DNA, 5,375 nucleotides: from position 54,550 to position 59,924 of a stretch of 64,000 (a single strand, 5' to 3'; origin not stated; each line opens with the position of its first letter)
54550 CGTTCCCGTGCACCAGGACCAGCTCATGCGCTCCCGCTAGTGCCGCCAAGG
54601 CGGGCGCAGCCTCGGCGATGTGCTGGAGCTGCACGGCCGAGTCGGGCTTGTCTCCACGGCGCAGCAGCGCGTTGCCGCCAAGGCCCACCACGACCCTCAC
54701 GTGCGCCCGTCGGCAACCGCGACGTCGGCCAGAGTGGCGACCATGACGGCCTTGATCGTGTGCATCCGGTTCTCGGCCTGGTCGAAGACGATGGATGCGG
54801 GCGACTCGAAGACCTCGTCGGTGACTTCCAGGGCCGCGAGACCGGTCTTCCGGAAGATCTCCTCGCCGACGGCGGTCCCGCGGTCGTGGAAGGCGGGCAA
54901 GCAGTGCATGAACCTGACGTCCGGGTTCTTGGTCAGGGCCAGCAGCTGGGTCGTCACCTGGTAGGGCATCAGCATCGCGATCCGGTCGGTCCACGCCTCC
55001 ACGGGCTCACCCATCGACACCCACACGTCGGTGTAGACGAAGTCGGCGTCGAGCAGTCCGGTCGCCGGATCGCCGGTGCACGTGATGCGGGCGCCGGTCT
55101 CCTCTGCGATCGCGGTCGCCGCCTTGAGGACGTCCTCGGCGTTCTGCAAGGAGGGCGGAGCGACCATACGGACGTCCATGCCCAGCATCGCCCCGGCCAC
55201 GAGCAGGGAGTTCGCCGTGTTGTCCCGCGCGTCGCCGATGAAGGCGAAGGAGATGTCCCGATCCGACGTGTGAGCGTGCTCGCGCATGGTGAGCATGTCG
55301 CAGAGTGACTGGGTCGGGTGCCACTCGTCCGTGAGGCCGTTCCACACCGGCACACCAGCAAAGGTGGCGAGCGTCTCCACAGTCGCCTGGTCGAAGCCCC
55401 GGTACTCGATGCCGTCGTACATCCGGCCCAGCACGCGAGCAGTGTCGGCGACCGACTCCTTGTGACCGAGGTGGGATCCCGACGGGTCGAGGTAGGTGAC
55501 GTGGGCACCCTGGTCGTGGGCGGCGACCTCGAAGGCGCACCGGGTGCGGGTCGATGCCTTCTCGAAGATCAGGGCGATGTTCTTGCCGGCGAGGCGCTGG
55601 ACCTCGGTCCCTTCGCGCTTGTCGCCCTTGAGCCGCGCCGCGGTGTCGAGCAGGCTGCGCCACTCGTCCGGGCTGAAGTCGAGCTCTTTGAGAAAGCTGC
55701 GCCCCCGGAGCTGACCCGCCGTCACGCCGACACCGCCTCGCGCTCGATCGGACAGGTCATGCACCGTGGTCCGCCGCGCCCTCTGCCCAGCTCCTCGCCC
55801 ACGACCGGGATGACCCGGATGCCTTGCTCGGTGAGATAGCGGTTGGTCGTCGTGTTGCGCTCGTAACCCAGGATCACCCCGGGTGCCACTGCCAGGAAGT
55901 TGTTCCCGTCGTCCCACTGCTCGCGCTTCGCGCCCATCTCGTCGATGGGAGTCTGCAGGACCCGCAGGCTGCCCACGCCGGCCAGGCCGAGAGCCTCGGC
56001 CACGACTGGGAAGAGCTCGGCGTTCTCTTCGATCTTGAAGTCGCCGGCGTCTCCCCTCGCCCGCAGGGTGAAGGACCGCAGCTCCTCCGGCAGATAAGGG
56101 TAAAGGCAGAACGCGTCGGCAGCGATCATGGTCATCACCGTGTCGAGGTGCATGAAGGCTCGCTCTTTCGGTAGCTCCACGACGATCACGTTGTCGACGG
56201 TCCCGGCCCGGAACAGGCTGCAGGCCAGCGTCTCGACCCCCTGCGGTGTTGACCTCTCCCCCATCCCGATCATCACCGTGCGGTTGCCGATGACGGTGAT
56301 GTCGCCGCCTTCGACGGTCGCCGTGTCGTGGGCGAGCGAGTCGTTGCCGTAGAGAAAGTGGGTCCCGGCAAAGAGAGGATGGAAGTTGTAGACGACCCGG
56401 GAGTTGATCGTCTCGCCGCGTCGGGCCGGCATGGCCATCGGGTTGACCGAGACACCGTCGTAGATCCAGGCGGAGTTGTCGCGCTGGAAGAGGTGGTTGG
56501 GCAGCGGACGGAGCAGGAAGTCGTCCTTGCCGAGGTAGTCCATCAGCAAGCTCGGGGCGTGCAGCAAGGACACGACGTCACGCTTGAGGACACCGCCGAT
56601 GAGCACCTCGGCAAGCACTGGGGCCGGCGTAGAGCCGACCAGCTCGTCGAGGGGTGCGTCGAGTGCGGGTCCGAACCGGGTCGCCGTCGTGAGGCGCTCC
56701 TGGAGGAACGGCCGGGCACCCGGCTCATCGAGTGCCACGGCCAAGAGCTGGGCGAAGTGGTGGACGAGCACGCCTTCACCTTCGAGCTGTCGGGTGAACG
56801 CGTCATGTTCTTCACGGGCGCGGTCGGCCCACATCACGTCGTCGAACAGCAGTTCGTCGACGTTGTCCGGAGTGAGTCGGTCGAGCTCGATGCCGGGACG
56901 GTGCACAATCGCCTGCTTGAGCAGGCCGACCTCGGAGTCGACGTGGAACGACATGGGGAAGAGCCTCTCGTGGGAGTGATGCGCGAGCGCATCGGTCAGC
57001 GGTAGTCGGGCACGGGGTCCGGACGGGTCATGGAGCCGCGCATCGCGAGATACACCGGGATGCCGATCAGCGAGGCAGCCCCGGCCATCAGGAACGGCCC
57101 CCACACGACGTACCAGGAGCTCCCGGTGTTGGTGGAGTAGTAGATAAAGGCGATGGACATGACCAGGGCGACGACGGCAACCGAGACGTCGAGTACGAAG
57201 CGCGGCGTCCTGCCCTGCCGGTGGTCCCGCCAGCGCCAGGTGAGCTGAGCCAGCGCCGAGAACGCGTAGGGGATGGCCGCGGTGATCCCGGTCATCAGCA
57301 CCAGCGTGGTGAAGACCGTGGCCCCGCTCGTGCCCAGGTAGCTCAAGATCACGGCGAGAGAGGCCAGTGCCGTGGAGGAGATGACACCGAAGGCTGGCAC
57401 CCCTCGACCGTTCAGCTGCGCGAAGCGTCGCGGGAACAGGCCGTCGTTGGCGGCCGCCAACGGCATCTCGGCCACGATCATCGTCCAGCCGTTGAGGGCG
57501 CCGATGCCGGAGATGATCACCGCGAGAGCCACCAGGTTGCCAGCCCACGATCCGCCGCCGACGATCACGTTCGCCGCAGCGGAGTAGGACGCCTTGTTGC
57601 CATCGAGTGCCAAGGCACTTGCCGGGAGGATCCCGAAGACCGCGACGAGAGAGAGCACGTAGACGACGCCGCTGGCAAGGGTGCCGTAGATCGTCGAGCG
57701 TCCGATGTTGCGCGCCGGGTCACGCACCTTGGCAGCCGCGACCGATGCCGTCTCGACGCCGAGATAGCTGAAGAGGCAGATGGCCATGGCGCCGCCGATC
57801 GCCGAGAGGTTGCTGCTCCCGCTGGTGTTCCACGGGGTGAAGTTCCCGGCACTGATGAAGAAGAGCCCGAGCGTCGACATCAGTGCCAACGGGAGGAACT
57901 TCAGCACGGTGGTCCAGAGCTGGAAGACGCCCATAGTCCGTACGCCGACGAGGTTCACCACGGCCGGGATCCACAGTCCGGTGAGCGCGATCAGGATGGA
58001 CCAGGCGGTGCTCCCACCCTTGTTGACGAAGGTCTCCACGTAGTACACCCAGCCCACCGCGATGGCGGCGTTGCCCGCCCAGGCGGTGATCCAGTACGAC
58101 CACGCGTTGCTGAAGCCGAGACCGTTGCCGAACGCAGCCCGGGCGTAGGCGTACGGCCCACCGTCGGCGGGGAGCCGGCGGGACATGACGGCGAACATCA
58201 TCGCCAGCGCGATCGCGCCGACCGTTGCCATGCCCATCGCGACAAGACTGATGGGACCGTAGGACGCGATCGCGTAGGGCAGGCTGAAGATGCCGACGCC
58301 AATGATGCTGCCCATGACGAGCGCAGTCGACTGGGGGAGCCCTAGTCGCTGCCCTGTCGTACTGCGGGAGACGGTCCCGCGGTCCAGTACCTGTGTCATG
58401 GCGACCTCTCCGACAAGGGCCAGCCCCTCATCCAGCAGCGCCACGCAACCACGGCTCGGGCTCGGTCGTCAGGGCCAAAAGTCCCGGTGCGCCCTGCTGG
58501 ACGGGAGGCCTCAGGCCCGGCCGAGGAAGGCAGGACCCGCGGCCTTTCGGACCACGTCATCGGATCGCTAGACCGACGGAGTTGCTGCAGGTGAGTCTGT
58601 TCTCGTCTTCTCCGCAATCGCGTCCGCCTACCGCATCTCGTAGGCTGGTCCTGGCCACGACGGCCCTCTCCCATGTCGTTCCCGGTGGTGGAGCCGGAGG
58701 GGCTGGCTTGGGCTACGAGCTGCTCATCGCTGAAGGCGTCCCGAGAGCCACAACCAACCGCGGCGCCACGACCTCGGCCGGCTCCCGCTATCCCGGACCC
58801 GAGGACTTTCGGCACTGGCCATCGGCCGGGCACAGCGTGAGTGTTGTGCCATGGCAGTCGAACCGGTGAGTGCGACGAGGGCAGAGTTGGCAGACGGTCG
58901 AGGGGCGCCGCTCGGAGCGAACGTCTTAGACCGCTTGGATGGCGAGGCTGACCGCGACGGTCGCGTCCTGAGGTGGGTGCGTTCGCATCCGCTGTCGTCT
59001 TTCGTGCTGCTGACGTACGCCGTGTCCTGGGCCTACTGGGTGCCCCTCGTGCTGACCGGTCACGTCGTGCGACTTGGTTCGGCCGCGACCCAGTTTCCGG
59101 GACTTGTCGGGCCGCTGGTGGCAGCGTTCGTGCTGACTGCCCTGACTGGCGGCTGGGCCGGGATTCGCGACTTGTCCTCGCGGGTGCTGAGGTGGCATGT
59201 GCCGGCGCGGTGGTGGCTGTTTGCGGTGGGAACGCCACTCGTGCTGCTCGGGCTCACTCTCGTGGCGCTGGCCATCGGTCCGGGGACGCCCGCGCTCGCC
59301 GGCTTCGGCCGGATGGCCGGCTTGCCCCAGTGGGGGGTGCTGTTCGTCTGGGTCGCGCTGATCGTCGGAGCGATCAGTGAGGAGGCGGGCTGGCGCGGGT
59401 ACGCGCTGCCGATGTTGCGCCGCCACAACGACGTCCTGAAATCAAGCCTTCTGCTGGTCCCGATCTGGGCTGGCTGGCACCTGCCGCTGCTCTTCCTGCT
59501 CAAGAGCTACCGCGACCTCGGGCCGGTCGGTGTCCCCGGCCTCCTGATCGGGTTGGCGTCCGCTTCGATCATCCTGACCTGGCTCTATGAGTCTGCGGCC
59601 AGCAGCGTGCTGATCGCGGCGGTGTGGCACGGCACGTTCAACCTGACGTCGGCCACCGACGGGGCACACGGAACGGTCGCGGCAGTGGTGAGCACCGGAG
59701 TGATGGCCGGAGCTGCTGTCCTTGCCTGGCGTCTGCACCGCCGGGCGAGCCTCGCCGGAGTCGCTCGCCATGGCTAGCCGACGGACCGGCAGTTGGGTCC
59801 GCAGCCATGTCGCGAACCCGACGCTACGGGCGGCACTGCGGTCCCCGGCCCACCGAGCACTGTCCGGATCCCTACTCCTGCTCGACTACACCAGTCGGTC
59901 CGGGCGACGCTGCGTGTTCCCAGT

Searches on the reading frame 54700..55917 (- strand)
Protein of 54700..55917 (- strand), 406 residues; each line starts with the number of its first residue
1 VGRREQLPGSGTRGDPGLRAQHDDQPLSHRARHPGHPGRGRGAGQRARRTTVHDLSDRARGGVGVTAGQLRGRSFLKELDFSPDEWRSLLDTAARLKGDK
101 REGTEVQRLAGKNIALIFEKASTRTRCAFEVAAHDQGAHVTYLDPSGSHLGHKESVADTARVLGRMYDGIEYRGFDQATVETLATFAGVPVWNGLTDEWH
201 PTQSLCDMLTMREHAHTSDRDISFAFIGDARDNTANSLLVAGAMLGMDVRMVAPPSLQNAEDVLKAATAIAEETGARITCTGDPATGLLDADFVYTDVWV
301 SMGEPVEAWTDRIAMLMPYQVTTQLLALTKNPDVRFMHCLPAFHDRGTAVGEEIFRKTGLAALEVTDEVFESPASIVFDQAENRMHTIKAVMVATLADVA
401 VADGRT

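Call 36: search_protein_families(library=pfam, proteins=[window:54700-55917:-], max_evalue=0.00001)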
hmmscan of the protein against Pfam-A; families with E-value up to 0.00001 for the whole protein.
window:54700-55917:- (406 aa): 2 families
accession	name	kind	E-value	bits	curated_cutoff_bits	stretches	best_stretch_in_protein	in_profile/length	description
PF00185.30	OTCace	-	9.1e-52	175.7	29.4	1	221-394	2-156/157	Aspartate/ornithine carbamoyltransferase, Asp/Orn binding domain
PF02729.26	OTCace_N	-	1e-46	159.2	29.9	1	73-213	1-148/148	Aspartate/ornithine carbamoyltransferase, carbamoyl-P binding domain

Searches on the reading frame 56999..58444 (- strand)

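Call 36: search_protein_families(library=pfam, proteins=[window:56999-58444:-], max_evalue=0.00001)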
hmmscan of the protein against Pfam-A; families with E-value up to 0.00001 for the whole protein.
window:56999-58444:- (482 aa): 2 families
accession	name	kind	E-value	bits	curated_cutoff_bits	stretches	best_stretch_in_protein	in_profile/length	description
PF13520.12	AA_permease_2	-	3.9e-53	181.3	27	1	34-448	1-418/427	Amino acid permease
PF00324.27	AA_permease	-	1e-39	137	24.6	1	42-439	5-418/470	Amino acid permease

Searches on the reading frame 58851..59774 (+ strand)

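Call 36: search_protein_families(library=pfam, proteins=[window:58851-59774:+], max_evalue=0.00001)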
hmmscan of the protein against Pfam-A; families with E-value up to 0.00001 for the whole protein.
window:58851-59774:+ (308 aa): 1 family
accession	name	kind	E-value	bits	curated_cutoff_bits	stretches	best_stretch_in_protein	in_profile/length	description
PF02517.21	Rce1-like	-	4e-12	46.7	22.4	1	160-265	2-92/93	Type II CAAX prenyl endopeptidase Rce1-like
